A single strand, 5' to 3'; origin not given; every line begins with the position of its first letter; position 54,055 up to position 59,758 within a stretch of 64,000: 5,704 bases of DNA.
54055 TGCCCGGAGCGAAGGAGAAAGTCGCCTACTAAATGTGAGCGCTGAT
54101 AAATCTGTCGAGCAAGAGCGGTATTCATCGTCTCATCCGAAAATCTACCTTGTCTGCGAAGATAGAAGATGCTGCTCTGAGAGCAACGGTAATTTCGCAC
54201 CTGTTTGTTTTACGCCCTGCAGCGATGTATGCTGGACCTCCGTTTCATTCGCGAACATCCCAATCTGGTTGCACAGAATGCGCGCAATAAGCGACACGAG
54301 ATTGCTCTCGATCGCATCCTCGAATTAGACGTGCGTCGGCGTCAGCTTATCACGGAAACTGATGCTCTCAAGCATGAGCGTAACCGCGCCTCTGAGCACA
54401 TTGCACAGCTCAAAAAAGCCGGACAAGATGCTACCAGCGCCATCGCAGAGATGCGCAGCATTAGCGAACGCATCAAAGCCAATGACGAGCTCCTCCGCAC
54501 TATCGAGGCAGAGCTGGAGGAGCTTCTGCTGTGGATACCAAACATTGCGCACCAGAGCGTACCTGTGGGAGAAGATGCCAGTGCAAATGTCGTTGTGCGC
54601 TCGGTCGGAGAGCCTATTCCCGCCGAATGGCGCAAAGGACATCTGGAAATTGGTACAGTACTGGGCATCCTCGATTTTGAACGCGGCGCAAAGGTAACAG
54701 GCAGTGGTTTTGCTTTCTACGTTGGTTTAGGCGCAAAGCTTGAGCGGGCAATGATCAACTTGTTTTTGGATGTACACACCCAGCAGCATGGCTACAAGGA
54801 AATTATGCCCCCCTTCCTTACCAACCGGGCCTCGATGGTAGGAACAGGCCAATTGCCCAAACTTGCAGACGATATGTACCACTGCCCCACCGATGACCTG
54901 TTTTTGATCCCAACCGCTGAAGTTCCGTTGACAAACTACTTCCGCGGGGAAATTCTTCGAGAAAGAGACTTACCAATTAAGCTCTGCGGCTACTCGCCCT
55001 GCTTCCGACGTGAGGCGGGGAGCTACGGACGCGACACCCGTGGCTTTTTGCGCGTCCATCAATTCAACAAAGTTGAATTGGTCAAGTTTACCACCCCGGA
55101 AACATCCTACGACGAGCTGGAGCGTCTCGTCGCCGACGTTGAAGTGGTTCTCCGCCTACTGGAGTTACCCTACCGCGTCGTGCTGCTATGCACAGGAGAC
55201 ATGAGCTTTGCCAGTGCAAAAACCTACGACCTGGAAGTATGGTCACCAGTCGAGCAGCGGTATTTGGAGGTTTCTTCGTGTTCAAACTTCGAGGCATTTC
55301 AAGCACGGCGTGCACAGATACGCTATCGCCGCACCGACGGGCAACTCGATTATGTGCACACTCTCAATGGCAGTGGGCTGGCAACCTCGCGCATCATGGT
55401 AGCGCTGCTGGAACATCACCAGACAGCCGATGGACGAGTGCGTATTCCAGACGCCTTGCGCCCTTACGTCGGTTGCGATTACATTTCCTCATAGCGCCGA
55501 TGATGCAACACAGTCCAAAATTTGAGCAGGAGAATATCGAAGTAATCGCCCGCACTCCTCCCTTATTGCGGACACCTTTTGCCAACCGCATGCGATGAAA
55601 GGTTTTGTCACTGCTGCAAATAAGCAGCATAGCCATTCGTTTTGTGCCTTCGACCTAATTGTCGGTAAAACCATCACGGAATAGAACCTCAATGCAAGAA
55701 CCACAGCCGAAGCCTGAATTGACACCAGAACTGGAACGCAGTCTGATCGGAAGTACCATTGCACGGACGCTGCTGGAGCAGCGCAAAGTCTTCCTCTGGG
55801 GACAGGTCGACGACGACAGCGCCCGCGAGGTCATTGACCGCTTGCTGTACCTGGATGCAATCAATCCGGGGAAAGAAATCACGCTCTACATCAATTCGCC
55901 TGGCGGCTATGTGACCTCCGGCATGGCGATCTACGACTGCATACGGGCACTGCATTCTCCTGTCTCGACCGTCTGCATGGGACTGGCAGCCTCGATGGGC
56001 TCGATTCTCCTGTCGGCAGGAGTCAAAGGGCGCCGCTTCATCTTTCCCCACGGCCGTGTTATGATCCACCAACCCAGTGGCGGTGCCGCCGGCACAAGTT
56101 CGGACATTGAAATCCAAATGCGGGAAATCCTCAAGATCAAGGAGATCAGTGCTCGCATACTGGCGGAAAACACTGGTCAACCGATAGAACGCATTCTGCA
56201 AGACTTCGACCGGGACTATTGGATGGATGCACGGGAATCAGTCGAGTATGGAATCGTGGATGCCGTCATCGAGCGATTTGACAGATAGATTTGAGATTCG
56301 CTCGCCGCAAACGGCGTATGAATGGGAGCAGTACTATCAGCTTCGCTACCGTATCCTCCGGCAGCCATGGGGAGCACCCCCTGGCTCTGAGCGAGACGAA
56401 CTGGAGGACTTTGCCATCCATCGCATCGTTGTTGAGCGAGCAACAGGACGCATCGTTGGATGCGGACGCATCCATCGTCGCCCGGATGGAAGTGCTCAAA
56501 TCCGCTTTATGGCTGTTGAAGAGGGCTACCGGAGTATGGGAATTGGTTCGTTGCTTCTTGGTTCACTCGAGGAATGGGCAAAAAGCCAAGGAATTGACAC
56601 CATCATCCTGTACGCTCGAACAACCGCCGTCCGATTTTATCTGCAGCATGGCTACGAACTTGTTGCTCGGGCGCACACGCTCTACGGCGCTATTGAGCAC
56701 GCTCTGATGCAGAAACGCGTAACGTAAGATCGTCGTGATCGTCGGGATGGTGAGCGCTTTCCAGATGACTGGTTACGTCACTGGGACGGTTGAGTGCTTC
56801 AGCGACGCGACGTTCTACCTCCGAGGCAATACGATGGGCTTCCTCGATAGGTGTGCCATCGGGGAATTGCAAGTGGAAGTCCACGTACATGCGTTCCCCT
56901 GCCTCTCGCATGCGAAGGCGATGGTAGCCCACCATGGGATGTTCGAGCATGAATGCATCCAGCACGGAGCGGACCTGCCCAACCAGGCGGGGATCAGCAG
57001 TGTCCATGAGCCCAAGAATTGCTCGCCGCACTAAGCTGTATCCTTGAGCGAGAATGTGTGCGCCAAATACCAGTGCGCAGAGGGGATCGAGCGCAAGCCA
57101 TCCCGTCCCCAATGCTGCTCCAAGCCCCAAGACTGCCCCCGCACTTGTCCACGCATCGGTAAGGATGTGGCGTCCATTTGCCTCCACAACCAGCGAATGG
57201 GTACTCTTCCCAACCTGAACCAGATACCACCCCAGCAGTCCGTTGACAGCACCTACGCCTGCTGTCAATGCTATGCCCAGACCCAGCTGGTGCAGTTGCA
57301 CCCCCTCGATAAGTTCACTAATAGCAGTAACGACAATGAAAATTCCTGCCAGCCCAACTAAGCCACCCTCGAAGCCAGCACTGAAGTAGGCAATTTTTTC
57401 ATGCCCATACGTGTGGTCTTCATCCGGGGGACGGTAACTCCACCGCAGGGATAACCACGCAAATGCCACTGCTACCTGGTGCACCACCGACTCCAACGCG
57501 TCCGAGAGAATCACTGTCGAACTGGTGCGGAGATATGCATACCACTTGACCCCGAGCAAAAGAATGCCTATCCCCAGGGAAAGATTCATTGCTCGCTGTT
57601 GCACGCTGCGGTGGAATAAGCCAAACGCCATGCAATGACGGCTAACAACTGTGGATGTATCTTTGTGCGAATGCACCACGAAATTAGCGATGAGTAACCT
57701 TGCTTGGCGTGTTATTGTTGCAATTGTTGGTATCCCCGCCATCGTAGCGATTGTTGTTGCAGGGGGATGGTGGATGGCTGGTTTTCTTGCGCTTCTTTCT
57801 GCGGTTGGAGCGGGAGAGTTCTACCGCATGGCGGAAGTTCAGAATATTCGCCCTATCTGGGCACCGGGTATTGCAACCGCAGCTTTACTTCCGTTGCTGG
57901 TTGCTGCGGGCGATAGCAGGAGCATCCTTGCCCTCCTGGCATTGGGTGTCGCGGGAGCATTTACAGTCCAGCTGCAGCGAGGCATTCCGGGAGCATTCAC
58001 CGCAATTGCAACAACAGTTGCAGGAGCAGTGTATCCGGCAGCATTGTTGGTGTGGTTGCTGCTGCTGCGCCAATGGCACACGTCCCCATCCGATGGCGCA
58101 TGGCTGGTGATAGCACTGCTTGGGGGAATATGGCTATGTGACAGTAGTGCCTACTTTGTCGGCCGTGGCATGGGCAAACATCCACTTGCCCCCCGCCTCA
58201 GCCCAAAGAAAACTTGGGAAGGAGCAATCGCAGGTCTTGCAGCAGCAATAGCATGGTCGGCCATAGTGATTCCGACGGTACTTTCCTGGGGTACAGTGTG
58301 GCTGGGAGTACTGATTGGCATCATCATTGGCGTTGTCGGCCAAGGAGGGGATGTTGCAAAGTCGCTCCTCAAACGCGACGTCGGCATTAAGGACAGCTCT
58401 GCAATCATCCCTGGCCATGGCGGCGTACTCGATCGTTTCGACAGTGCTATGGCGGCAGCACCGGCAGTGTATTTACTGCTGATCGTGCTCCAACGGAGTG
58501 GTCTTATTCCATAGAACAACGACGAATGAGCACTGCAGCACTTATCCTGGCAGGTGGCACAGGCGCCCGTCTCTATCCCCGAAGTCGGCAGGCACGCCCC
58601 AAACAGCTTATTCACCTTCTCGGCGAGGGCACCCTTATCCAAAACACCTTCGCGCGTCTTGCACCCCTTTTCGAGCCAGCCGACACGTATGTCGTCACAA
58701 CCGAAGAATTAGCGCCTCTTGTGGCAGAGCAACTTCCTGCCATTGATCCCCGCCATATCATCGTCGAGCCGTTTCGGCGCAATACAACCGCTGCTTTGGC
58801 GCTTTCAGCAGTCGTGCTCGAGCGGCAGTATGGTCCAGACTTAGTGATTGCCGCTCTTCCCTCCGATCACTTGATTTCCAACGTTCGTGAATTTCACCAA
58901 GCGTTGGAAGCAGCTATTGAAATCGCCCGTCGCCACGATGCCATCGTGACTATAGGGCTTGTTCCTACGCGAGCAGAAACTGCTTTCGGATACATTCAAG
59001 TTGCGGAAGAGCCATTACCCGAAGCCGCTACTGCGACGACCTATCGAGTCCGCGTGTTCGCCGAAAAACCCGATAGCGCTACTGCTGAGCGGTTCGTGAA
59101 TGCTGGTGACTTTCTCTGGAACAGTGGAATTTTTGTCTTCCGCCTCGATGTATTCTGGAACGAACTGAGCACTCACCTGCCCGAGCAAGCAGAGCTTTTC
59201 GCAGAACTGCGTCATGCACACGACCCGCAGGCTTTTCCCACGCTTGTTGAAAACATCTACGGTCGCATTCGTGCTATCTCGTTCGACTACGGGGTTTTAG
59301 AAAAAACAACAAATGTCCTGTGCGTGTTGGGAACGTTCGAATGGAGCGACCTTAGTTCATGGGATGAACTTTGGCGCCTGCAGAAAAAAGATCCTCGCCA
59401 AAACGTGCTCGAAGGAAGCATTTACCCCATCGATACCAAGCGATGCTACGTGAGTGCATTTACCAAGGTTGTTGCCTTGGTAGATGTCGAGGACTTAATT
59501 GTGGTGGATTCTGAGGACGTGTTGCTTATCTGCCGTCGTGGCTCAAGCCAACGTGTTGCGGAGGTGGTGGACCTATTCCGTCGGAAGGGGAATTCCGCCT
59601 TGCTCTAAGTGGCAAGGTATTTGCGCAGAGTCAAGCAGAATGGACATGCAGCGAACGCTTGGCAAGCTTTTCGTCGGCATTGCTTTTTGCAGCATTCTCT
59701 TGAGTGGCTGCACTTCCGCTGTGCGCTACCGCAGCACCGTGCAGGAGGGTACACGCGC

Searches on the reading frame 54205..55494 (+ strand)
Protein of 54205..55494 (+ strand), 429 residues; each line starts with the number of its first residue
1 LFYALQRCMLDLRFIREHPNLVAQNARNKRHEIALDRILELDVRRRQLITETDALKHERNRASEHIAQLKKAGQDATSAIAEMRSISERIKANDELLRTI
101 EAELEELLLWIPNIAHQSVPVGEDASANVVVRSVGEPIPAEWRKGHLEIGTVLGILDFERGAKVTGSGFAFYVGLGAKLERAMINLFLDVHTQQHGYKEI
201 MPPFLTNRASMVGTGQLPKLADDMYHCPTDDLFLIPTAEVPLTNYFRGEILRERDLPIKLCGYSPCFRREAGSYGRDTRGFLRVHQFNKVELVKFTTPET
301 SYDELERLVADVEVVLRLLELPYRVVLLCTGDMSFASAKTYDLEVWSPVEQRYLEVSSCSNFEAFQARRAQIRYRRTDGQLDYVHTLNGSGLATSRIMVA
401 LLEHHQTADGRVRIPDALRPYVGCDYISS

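Call 82: search_protein_families(library=pfam, proteins=[window:54205-55494:+], max_evalue=0.001)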
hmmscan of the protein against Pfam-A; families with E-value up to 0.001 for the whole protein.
window:54205-55494:+ (429 aa): 2 families
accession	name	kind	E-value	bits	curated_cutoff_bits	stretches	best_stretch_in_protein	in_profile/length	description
PF00587.30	tRNA-synt_2b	-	6.4e-42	144.1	29.3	1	230-405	9-179/179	tRNA synthetase class II core domain (G, H, P, S and T)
PF02403.27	Seryl_tRNA_N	-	1e-28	100.1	28.2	1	9-114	1-107/108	Seryl-tRNA synthetase N-terminal domain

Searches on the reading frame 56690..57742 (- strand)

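Call 88: search_protein_families(library=pfam, proteins=[window:56690-57742:-], max_evalue=0.001)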
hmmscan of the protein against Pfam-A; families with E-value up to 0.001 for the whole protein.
window:56690-57742:- (350 aa): 2 families
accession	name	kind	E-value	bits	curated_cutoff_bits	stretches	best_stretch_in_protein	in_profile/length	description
PF01545.26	Cation_efflux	-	1.1e-35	123.6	26.6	1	55-246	4-198/198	Cation efflux family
PF16916.11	ZT_dimer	-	3.9e-15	56.1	26.7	1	268-329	17-77/78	Dimerisation domain of Zinc Transporter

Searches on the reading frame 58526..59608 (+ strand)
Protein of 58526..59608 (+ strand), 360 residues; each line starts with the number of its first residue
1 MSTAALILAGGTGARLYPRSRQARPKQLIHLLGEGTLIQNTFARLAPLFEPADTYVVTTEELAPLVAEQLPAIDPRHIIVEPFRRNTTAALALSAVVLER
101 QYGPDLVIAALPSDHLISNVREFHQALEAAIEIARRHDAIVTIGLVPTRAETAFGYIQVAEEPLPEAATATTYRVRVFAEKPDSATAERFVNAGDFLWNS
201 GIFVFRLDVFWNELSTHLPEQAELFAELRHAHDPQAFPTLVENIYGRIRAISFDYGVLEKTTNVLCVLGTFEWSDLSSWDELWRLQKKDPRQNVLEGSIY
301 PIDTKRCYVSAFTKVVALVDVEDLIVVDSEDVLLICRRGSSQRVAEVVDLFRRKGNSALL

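Call 88: search_protein_families(library=pfam, proteins=[window:58526-59608:+], max_evalue=0.001)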
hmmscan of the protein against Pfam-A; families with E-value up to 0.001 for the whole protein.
window:58526-59608:+ (360 aa): 3 families
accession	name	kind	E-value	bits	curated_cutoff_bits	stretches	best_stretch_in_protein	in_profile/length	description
PF00483.29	NTP_transferase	-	5.1e-41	141.3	21.2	1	5-290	2-243/245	Nucleotidyl transferase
PF22640.1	ManC_GMP_beta-helix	-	7.2e-13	48.7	27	1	302-349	6-53/55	MannoseP isomerase/GMP-like beta-helix domain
PF12804.13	NTP_transf_3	-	2.9e-05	24.7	27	1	5-91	1-76/160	MobA-like NTP transferase domain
